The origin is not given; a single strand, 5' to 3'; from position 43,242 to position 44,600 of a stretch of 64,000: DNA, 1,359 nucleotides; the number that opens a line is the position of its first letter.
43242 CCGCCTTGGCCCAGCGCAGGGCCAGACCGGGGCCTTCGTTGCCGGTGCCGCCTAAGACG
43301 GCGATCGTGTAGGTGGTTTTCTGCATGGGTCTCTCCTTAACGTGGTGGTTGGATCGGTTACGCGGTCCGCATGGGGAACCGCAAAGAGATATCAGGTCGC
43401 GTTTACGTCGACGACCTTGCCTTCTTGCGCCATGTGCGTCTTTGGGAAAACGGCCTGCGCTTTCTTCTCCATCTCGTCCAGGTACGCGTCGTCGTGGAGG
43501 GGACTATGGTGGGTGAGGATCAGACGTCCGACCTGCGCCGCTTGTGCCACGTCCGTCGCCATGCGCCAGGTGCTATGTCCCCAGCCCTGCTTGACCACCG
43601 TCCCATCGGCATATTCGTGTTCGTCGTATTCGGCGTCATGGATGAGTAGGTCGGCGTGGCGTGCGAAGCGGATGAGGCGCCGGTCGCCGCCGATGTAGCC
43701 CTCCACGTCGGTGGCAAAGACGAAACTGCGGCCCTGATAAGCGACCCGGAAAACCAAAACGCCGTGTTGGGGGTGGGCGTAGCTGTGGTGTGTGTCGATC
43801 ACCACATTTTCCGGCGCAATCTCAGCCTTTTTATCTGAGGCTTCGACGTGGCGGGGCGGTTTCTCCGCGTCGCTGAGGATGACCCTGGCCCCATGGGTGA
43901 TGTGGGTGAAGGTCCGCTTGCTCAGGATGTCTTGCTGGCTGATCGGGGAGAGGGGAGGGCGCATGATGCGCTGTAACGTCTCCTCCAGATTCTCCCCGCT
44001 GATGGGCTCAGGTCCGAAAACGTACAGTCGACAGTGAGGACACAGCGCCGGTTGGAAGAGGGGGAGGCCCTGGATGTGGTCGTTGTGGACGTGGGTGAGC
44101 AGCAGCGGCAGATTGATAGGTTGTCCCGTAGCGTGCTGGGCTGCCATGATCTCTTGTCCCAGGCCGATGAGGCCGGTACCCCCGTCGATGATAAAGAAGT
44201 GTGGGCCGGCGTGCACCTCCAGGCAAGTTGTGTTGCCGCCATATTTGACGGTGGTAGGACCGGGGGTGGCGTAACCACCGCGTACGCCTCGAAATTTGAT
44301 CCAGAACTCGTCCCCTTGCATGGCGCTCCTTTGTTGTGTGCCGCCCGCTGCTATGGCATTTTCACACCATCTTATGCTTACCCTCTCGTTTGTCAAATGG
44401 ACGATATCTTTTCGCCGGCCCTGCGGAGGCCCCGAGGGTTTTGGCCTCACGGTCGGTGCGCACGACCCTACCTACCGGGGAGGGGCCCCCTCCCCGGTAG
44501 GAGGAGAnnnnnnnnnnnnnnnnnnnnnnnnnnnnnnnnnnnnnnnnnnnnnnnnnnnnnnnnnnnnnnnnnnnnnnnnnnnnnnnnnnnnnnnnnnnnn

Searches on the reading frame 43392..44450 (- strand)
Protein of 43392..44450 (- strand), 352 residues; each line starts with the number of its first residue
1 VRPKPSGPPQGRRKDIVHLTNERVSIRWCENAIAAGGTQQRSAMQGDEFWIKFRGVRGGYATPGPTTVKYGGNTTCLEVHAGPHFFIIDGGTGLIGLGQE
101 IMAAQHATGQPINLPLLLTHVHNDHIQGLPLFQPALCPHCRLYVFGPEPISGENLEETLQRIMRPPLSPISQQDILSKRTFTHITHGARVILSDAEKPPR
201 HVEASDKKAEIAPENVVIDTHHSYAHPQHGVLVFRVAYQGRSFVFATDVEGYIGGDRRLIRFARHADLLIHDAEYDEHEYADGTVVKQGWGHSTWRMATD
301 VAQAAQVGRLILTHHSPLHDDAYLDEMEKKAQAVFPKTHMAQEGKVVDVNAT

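Call 11: search_protein_families(library=pfam, proteins=[window:43392-44450:-], max_evalue=0.001)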
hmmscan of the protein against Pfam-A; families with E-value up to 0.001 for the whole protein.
window:43392-44450:- (352 aa): 1 family
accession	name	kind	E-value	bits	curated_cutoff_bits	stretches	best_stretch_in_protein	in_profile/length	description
PF12706.13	Lactamase_B_2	-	1.3e-12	48.2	27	1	111-315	30-200/200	Beta-lactamase superfamily domain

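Call 65: search_protein_families(library=padloc, proteins=[window:43392-44450:-], max_evalue=0.01)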
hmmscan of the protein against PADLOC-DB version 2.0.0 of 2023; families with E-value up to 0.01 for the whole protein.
window:43392-44450:- (352 aa): 2 families
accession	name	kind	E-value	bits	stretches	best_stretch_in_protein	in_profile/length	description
PDLC03805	RTasMBL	-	0.00035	17.8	1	71-129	8-64/322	DRT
PDLC03854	LmuA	-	0.0011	16.1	1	83-129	26-73/345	-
